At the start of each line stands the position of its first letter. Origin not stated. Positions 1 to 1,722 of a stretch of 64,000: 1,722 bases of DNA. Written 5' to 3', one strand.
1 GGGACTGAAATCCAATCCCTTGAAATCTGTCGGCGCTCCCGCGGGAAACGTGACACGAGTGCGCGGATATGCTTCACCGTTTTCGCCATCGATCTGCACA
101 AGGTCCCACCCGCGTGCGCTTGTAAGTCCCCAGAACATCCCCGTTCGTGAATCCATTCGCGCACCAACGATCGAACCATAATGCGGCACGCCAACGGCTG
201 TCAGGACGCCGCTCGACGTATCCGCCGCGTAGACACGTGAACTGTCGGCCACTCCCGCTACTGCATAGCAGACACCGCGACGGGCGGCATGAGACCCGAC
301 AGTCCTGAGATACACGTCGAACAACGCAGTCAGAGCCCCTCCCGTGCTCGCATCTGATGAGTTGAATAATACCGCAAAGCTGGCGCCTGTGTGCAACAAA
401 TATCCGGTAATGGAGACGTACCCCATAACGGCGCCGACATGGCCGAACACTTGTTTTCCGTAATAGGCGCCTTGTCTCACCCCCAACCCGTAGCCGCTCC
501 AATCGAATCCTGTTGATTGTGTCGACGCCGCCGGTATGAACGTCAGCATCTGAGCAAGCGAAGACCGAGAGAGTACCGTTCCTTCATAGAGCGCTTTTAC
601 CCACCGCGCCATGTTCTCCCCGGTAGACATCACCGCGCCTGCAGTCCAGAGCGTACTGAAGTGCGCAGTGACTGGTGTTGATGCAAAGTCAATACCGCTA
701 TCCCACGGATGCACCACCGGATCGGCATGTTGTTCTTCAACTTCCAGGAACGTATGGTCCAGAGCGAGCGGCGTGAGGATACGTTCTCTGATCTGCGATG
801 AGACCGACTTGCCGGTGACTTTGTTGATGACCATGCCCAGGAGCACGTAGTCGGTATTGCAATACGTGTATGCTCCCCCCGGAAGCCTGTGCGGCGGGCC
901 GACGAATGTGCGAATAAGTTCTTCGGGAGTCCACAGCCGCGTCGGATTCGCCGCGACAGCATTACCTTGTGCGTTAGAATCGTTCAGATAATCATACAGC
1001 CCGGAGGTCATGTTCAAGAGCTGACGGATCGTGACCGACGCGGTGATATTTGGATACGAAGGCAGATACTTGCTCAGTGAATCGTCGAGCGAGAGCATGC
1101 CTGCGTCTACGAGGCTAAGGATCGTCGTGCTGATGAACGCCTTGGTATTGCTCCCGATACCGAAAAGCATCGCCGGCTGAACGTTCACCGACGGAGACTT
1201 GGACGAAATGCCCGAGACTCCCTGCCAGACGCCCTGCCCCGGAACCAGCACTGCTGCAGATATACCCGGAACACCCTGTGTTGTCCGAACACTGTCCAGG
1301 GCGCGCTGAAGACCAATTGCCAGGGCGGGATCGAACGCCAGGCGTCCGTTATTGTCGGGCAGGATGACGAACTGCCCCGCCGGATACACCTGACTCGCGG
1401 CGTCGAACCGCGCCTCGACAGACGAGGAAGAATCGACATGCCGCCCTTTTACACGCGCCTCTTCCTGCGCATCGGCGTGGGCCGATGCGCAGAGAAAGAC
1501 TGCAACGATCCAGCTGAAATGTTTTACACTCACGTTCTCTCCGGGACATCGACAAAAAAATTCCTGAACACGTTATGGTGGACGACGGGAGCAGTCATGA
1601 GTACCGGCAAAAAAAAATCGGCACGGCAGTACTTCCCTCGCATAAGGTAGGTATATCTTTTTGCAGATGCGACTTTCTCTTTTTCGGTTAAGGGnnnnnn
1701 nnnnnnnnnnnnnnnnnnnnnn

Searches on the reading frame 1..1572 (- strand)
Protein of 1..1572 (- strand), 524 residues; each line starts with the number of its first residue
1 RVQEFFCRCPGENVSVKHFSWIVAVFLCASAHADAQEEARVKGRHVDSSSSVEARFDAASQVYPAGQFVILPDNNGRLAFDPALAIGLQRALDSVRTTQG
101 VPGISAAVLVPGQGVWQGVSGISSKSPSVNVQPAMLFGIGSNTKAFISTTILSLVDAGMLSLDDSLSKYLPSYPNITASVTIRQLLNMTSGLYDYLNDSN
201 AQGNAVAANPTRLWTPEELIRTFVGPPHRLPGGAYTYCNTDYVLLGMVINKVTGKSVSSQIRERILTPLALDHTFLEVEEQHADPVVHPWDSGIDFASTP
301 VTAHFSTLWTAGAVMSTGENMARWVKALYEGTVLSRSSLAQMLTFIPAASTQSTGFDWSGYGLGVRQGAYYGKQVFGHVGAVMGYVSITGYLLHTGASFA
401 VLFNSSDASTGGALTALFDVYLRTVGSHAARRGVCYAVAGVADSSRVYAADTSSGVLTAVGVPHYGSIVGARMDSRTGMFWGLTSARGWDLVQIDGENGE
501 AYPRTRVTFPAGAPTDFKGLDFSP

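Call 25: search_protein_families(library=pfam, proteins=[window:1-1572:-], max_evalue=1)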
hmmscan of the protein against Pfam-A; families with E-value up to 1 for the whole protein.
window:1-1572:- (524 aa): 2 families
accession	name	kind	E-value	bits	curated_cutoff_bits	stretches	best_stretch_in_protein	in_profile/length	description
PF00144.29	Beta-lactamase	-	3.3e-55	188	27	1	89-408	2-313/329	Beta-lactamase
PF13354.11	Beta-lactamase2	-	0.0089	15.8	22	1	247-346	93-164/214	Beta-lactamase enzyme family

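Call 81: search_protein_families(library=ncbifam, proteins=[window:1-1572:-], max_evalue=0.001)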
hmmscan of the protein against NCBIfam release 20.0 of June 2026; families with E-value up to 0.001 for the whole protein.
window:1-1572:- (524 aa): 46 families (the best 25 are shown)
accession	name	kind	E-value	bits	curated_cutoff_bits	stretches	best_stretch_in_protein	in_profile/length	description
NF009622.0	PRK13128.1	equivalog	3.3e-23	82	443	1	88-414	9-323/518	D-aminopeptidase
NF033085.1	bla_class_C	equivalog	2.9e-17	62.5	415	1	89-332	9-238/356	class C beta-lactamase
NF041665.1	blaPSZ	exception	3.9e-17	62.3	850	1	88-347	31-275/379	PSZ family class C beta-lactamase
NF007943.0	PRK10662.1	equivalog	4.2e-17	61.8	266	1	99-357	48-302/380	D-alanyl-D-alanine-carboxypeptidase/endopeptidase AmpH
NF052559.1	MthAcHydAcmB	equivalog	5.4e-15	55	550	1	94-284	17-221/391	methyl acetate hydrolase AcmB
NF045671.1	blaPNC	exception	2.8e-14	52.8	750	1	90-329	51-276/401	PNC family class C beta-lactamase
NF053709.1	blaAKO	exception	6.1e-14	51.8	875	1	97-342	41-271/381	AKO family class C beta-lactamase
NF038366.1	blaSFDC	exception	1.5e-13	50.6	840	1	90-346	34-275/382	SFDC family class C beta-lactamase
NF012173.1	CMY2-MIR-ACT-EC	exception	2.6e-13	49.5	680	1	89-345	33-274/380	CMY2/MIR/ACT/EC family class C beta-lactamase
NF041663.1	ampC_Sliq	exception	3e-13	49.4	860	1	99-281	39-209/378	cephalosporin-hydrolyzing class C beta-lactamase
NF041666.1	ampC_Ecan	exception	3.9e-13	49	860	1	84-342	28-271/381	CMY2-MIR-ACT-EC family cephalosporin-hydrolyzing class C beta-lactamase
NF000385.4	blaACT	exception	6.4e-13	48.4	810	1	88-345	32-274/380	ACT family cephalosporin-hydrolyzing class C beta-lactamase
NF000419.2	blaCMH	exception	9.3e-13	48.1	875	1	85-345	29-274/381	CMH family class C beta-lactamase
NF033159.0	blaPAC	exception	1.2e-12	47.4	850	1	99-282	42-213/380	PAC family class C beta-lactamase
NF038238.1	blaBUT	exception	2.2e-12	46.8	850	1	89-330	35-261/383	BUT family class C beta-lactamase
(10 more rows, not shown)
